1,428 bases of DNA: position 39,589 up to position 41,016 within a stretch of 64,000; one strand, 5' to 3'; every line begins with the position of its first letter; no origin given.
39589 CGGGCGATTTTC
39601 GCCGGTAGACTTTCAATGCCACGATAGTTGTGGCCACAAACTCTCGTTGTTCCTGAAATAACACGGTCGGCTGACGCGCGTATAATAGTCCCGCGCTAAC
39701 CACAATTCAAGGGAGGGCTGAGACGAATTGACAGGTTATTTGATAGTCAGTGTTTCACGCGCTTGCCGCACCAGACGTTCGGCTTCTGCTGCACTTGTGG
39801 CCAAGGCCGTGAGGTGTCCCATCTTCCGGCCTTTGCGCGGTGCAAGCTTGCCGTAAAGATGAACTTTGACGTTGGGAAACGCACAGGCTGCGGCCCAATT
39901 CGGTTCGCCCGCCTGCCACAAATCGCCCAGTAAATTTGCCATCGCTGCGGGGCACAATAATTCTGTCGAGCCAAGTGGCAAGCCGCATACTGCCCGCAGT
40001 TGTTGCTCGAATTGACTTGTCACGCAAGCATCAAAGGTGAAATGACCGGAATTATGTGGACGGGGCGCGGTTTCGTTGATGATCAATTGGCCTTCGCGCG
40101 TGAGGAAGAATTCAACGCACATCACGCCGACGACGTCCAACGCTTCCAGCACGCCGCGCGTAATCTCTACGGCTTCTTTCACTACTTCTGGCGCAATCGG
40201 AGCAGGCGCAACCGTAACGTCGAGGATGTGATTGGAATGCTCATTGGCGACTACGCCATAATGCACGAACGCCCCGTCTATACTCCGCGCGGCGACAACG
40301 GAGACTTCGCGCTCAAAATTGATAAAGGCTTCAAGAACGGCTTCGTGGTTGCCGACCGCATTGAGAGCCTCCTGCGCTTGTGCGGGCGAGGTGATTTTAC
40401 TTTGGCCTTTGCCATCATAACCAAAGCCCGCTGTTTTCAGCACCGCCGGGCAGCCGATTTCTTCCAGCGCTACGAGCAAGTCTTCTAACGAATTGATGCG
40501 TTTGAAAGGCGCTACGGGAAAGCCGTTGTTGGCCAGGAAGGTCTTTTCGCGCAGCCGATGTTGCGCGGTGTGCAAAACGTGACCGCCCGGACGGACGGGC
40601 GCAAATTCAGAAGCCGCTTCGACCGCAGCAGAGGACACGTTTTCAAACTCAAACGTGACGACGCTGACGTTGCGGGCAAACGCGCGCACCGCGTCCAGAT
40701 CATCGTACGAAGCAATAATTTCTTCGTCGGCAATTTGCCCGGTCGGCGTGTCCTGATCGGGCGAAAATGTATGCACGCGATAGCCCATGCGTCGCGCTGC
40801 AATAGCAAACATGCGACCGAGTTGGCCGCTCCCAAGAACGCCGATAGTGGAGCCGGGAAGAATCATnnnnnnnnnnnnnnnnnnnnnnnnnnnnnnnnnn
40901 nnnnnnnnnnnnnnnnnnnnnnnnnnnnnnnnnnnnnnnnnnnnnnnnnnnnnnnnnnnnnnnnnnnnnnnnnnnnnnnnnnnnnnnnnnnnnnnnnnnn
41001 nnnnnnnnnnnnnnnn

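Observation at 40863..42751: Candidate Septu-like (PtuA ATPase + PtuB HNH) two-gene defence module wedged into the purE-purK operon with overlapping ATGA start/stop codons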

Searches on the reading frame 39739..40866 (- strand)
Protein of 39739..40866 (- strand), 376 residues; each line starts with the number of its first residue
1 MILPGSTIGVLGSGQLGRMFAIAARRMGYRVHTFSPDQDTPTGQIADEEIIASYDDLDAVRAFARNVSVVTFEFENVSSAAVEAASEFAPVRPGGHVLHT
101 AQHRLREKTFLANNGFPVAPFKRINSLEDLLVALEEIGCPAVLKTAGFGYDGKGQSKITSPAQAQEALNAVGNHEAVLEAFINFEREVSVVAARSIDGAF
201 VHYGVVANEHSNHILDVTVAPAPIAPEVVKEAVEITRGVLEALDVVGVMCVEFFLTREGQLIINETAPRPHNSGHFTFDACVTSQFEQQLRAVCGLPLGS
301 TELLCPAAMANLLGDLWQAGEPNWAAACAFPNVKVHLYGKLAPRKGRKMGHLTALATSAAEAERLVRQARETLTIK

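Call 4: search_protein_families(library=pfam, proteins=[window:39739-40866:-], max_evalue=0.01)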
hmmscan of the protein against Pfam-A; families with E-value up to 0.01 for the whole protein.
window:39739-40866:- (376 aa): 8 families
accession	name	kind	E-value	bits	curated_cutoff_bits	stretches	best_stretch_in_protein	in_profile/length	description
PF02222.28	ATP-grasp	-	1.6e-54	184.7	27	1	110-286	2-179/179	ATP-grasp domain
PF22660.2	RS_preATP-grasp-like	-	1.8e-28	99.3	27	1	7-102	3-98/98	Ribonucleotide synthetase preATP-grasp domain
PF17769.7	PurK_C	-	3.7e-19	68.6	22.6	1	307-364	1-55/56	Phosphoribosylaminoimidazole carboxylase C-terminal domain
PF02786.22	CPSase_L_D2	-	9.9e-07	28.9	19.8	1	110-273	8-183/211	Carbamoyl-phosphate synthase L chain, ATP binding domain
PF07478.18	Dala_Dala_lig_C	-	1.2e-05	25.4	24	1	112-270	3-176/204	D-ala D-ala ligase C-terminus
PF02826.25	2-Hacid_dh_C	-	6.6e-05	22.8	25.1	1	4-101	35-127/178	D-isomer specific 2-hydroxyacid dehydrogenase, NAD binding domain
PF00291.31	PALP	-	0.00023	21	35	1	5-99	55-132/295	Pyridoxal-phosphate dependent enzyme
PF01071.24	GARS_A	-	0.0089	16.3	27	0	108-210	7-114/194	Phosphoribosylglycinamide synthetase, ATP-grasp (A) domain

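Call 5: search_protein_families(library=ncbifam, proteins=[window:39739-40866:-], max_evalue=0.01)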
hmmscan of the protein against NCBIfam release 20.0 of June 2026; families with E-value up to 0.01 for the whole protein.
window:39739-40866:- (376 aa): 28 families (the best 25 are shown)
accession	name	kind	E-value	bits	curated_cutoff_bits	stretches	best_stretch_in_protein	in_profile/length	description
NF004676.0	PRK06019.1-2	equivalog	3.9e-137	457.1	387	1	2-358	7-359/363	5-(carboxyamino)imidazole ribonucleotide synthase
NF004677.0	PRK06019.1-3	equivalog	3.6e-136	454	441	1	1-375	7-386/389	5-(carboxyamino)imidazole ribonucleotide synthase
NF004679.0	PRK06019.1-5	equivalog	3.1e-123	411.3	326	1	7-373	4-369/376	5-(carboxyamino)imidazole ribonucleotide synthase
NF004675.0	PRK06019.1-1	equivalog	2.8e-122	408.1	375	1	2-367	6-368/375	5-(carboxyamino)imidazole ribonucleotide synthase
TIGR01161.1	purK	equivalog_domain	1.1e-118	396.7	318.4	1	7-363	1-360/362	5-(carboxyamino)imidazole ribonucleotide synthase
NF004680.0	PRK06019.1-6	equivalog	2e-82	277.1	327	1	7-371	19-390/405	5-(carboxyamino)imidazole ribonucleotide synthase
NF004678.0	PRK06019.1-4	equivalog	2.4e-59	200.9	444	1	7-369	3-335/355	5-(carboxyamino)imidazole ribonucleotide synthase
NF006766.0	PRK09288.1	equivalog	1.8e-49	168.6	339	1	10-375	17-392/396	formate-dependent phosphoribosylglycinamide formyltransferase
TIGR01142.1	purT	equivalog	1.5e-42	145.9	502.15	1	10-375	4-379/380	phosphoribosylglycinamide formyltransferase 2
NF002525.0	PRK01966.1-1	equivalog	5.4e-06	25.6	457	1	108-267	145-317/364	D-alanine--D-alanine ligase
TIGR01205.1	D_ala_D_alaTIGR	subfamily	5.6e-05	22.3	245.65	1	105-279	108-296/318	D-alanine--D-alanine ligase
TIGR00768.1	rimK_fam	subfamily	6.6e-05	22.4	143.4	1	95-175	79-158/276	RimK family alpha-L-glutamate ligase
NF002528.0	PRK01966.1-4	subfamily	0.00011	21.2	262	1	108-266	146-324/366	D-alanine--D-alanine ligase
NF006367.0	PRK08591.1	subfamily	0.00024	20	597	1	72-265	84-288/451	acetyl-CoA carboxylase biotin carboxylase subunit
TIGR02068.2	cya_phycin_syn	equivalog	0.00029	18.9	850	1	100-182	210-294/862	cyanophycin synthetase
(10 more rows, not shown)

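Call 24: find_related_loci(query=window:39739-40866:-, collection=metagenome_contigs, flank=4000)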
Query window:39739-40866:- (376 aa) in metagenome_contigs; peptide patterns used: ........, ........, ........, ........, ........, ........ (x = any residue, [..] = any of these).
600 stretches matched a pattern (row limit reached: there are more); 596 encode a relative of the query (tblastn E <= 1e-3); the best 80 are kept; 80 distinct loci.
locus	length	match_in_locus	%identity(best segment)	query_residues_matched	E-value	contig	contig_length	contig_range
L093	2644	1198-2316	75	2-373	0e+0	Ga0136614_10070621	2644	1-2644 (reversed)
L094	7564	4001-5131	72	2-373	0e+0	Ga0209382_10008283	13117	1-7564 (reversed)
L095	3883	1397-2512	72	2-373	0e+0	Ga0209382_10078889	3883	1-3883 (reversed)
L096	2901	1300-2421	71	2-374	0e+0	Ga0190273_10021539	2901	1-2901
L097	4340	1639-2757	71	2-374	0e+0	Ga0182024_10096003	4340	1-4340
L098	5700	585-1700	70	2-373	1e-179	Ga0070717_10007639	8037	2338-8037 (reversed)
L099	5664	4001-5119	68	2-374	7e-177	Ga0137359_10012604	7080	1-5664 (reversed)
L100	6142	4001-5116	71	2-373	2e-176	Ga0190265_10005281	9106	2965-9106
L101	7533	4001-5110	71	2-374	6e-175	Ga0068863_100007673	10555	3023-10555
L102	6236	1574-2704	71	2-373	8e-177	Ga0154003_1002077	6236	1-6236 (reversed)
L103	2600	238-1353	70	1-373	0e+0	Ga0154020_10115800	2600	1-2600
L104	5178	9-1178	67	2-374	4e-175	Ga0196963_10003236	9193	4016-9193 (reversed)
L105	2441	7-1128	70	2-375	0e+0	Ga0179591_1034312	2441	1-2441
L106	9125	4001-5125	68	2-376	8e-174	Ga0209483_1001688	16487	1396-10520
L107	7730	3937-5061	66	1-375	1e-172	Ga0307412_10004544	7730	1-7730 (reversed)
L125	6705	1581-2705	66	1-374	1e-165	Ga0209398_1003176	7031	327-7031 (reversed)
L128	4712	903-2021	66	1-373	1e-166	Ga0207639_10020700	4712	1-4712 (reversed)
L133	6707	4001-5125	63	1-375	5e-162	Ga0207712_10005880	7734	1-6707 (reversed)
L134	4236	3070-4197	65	2-376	2e-166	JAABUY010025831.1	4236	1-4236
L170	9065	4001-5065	60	2-356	9e-145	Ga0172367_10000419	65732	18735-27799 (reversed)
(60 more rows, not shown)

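Call 27: search_protein_families(library=pfam, proteins=[L125:823-1071:+, L125:1046-1555:+, L170:3441-3668:+, L170:3668-3961:+, L106:3578-3880:-, L133:2401-2862:+, L133:2865-3557:+, L134:2180-3055:+, L128:417-815:+], max_evalue=0.01)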
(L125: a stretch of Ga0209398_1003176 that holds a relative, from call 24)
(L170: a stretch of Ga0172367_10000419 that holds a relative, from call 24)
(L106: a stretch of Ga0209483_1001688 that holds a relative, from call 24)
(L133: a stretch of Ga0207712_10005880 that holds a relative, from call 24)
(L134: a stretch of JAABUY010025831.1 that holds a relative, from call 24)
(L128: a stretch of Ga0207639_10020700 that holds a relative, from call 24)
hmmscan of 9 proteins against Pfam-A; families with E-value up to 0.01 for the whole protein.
L125:823-1071:+ (83 aa): 1 family
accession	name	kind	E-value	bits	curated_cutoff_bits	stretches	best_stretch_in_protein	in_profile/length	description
PF03683.19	UPF0175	-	6e-23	80.8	27.9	1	1-75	1-75/75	Uncharacterised protein family (UPF0175)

L125:1046-1555:+ (170 aa): 1 family
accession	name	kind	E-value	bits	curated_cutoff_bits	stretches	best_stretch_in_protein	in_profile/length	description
PF11848.13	DUF3368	-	6.1e-12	45.7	27.3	1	114-157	1-44/46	Domain of unknown function (DUF3368)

L170:3441-3668:+ (76 aa): 3 families
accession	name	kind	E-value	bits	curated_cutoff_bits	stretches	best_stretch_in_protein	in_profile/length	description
PF09720.15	Unstab_antitox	-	1.5e-06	28.5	23.3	1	14-67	1-54/54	Putative addiction module component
PF22919.1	ATP-synt_VA_C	-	0.0059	17.1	24.7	1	22-76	28-82/101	C-terminal domain of V and A type ATP synthase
PF11338.13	DUF3140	-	0.0079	17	25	1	30-56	30-56/92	Protein of unknown function (DUF3140)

L170:3668-3961:+ (98 aa): 1 family
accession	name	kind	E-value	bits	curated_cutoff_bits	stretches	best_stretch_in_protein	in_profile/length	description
PF05016.21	ParE_toxin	-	1.3e-05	26.1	23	1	4-84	2-84/89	ParE toxin of type II toxin-antitoxin system, parDE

L106:3578-3880:- (100 aa): 1 family
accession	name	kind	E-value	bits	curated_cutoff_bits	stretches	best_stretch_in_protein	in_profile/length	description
PF05534.18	HicB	-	0.004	17.5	21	0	13-40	24-51/51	HicB family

L133:2401-2862:+ (154 aa): 1 family
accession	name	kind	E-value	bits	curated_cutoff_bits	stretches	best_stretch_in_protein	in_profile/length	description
PF03544.19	TonB_C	-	2.3e-12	47.6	24.6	1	77-151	3-78/79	Gram-negative bacterial TonB protein C-terminal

L133:2865-3557:+ (231 aa): 1 family
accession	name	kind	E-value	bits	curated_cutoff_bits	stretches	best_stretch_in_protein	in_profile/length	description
PF08713.17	DNA_alkylation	-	1.6e-34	119.9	21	1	7-218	2-213/213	DNA alkylation repair enzyme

L134:2180-3055:+ (292 aa): 0 families

L128:417-815:+ (133 aa): 0 families

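Call 52: find_homologous_proteins(query=window:39739-40866:-, max_evalue=1e-100)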
Query window:39739-40866:- (376 aa): 7997 proteins with E <= 1e-100 among 8000 candidates; the best 120 are listed.
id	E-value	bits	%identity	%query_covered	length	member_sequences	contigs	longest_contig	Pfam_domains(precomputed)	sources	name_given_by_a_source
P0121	4.7e-247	837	100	100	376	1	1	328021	PF02786.23,PF17769.8,PF02222.28,PF22660.3,PF07478.19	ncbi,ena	-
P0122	4.7e-227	771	91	99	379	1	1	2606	PF02786.23,PF17769.8,PF02222.28,PF22660.3,PF07478.19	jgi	jgi:5-(carboxyamino)imidazole ribonucleotide synthase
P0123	1.1e-226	770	91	99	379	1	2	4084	PF02786.23,PF17769.8,PF02222.28,PF22660.3,PF07478.19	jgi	jgi:5-(carboxyamino)imidazole ribonucleotide synthase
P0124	8.1e-226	767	91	99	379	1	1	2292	PF02786.23,PF17769.8,PF02222.28,PF22660.3,PF07478.19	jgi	jgi:5-(carboxyamino)imidazole ribonucleotide synthase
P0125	2.3e-225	765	90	100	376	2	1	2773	PF02786.23,PF17769.8,PF02222.28,PF22660.3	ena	-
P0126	4.4e-224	761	90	99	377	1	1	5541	PF17769.8,PF02222.28,PF22660.3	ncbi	-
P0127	7.8e-222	754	90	99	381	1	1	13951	PF02786.23,PF17769.8,PF02222.28,PF22660.3,PF07478.19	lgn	-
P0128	1.4e-221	753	90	99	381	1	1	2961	PF02786.23,PF17769.8,PF02222.28,PF22660.3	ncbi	-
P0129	2.0e-221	752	89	99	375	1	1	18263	PF17769.8,PF02222.28,PF22660.3,PF07478.19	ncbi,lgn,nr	ncbi:MAG: 5-(carboxyamino)imidazole ribonucleotide synthase [Acidobacteria bacterium]|nr:5-(carboxya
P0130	2.4e-221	752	90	99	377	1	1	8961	PF02786.23,PF17769.8,PF02222.28,PF22660.3,PF07478.19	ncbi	-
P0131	6.6e-221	751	89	99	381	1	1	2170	PF02786.23,PF17769.8,PF02222.28,PF22660.3,PF07478.19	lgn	-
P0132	7.6e-221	750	89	99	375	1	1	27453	PF17769.8,PF02222.28,PF22660.3,PF07478.19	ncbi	-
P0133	4.6e-220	748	90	99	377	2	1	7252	PF02786.23,PF17769.8,PF02222.28,PF22660.3,PF07478.19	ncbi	-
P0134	6.2e-220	747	89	99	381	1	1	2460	PF02786.23,PF17769.8,PF02222.28,PF22660.3,PF07478.19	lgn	-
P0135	1.1e-219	747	89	99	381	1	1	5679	PF02786.23,PF17769.8,PF02222.28,PF22660.3,PF07478.19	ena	-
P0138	7.2e-219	744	90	94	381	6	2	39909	PF02786.23,PF17769.8,PF02222.28,PF22660.3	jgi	jgi:5-(carboxyamino)imidazole ribonucleotide synthase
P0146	2.6e-216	736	88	99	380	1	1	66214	PF02786.23,PF17769.8,PF02222.28,PF22660.3,PF07478.19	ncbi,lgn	ncbi:MAG: 5-(carboxyamino)imidazole ribonucleotide synthase [Blastocatellia bacterium]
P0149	6.2e-211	718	90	94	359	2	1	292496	PF17769.8,PF02222.28,PF22660.3,PF07478.19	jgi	-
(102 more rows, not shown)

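Call 53: find_encoding_contigs(protein=P0146, flank=3500, max_places=1)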
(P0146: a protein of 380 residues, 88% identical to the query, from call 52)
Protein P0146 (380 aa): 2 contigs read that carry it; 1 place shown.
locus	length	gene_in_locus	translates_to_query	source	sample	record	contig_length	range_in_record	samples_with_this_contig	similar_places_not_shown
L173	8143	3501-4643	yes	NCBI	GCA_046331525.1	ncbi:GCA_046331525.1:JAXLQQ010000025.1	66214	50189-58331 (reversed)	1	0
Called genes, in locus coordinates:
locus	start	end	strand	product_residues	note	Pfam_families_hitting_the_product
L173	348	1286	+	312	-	PF08240:ADH_N, PF00107:ADH_zinc_N, PF13602:ADH_zinc_N_2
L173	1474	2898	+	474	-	PF00180:Iso_dh, PF18324:Isocitrate_DH_C_bact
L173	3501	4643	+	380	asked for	PF22660:RS_preATP-grasp-like, PF02222:ATP-grasp, PF02786:CPSase_L_D2 (weak), PF07478:Dala_Dala_lig_C (weak), PF17769:PurK_C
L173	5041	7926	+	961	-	PF00082:Peptidase_S8, PF01483:P_proprotein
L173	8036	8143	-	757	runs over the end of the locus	PF00034:Cytochrom_C, PF13442:Cytochrome_CBB3, PF01011:PQQ, PF13360:PQQ_2, PF13570:Beta-prop_ACSF4 (weak), PF13360:PQQ_2, PF13570:Beta-prop_ACSF4 (weak), PF01011:PQQ, +1 more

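Call 54: find_encoding_contigs(protein=P0149, flank=3500, max_places=1)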
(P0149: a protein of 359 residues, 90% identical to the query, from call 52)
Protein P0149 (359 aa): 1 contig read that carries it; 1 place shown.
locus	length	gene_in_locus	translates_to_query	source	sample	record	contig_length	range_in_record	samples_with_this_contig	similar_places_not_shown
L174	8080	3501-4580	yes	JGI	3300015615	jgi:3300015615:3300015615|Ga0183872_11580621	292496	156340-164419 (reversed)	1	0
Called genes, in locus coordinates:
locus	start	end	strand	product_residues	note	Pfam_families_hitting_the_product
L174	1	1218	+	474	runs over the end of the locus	PF00180:Iso_dh, PF18324:Isocitrate_DH_C_bact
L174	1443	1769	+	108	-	PF12840:HTH_20, PF01022:HTH_5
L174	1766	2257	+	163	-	PF08327:AHSA1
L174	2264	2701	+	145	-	PF08818:DUF1801 (weak)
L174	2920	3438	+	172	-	PF00731:AIRC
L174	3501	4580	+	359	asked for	PF22660:RS_preATP-grasp-like, PF02222:ATP-grasp, PF07478:Dala_Dala_lig_C (faint), PF17769:PurK_C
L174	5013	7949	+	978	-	PF00082:Peptidase_S8, PF01483:P_proprotein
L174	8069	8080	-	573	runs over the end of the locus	PF04389:Peptidase_M28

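Call 55: find_encoding_contigs(protein=P0138, flank=3500, max_places=1)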
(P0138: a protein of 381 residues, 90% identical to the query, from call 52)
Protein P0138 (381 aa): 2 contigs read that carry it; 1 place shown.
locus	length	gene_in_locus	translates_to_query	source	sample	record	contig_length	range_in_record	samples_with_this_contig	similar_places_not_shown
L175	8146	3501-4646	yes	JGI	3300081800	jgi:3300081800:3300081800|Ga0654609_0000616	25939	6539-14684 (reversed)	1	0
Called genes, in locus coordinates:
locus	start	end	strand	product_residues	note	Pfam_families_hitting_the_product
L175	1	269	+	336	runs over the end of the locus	PF08240:ADH_N, PF00107:ADH_zinc_N, PF13602:ADH_zinc_N_2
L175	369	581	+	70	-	-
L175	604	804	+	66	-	-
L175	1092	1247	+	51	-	-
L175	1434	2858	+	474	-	PF00180:Iso_dh, PF18324:Isocitrate_DH_C_bact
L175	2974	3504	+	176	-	PF00731:AIRC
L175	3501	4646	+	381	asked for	PF22660:RS_preATP-grasp-like, PF02786:CPSase_L_D2 (weak), PF02222:ATP-grasp, PF17769:PurK_C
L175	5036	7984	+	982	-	PF00082:Peptidase_S8, PF01483:P_proprotein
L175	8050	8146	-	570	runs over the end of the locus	PF04389:Peptidase_M28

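Call 85: find_encoding_contigs(protein=P0132, flank=3500, max_places=1)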
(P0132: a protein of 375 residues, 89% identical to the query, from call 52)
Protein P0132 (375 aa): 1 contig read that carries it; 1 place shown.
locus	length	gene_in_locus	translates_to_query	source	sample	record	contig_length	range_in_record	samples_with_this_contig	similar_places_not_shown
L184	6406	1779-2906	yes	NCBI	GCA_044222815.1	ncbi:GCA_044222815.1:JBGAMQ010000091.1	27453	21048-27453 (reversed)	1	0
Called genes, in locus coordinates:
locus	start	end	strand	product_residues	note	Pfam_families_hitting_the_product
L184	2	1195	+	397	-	?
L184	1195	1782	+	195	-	-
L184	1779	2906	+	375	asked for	PF22660:RS_preATP-grasp-like, PF02222:ATP-grasp, PF07478:Dala_Dala_lig_C (weak), PF17769:PurK_C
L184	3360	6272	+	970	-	PF00082:Peptidase_S8, PF01483:P_proprotein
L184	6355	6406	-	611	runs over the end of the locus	-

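Call 86: find_encoding_contigs(protein=P0127, flank=3500, max_places=1)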
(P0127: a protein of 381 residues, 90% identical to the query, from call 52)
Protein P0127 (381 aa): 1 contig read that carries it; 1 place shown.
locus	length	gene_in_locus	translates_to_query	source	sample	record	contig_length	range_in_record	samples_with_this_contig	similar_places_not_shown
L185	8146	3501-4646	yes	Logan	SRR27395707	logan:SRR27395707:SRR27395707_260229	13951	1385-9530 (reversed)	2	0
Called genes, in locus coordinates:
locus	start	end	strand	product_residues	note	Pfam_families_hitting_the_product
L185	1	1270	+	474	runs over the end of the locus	PF00180:Iso_dh, PF18324:Isocitrate_DH_C_bact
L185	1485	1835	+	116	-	PF12840:HTH_20, PF01022:HTH_5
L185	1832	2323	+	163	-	PF08327:AHSA1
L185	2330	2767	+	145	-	PF08818:DUF1801 (weak)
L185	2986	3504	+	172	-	PF00731:AIRC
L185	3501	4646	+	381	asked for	PF22660:RS_preATP-grasp-like, PF02786:CPSase_L_D2 (weak), PF02222:ATP-grasp, PF07478:Dala_Dala_lig_C (faint), PF17769:PurK_C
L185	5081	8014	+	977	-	PF00082:Peptidase_S8, PF01483:P_proprotein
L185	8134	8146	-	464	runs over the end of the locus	?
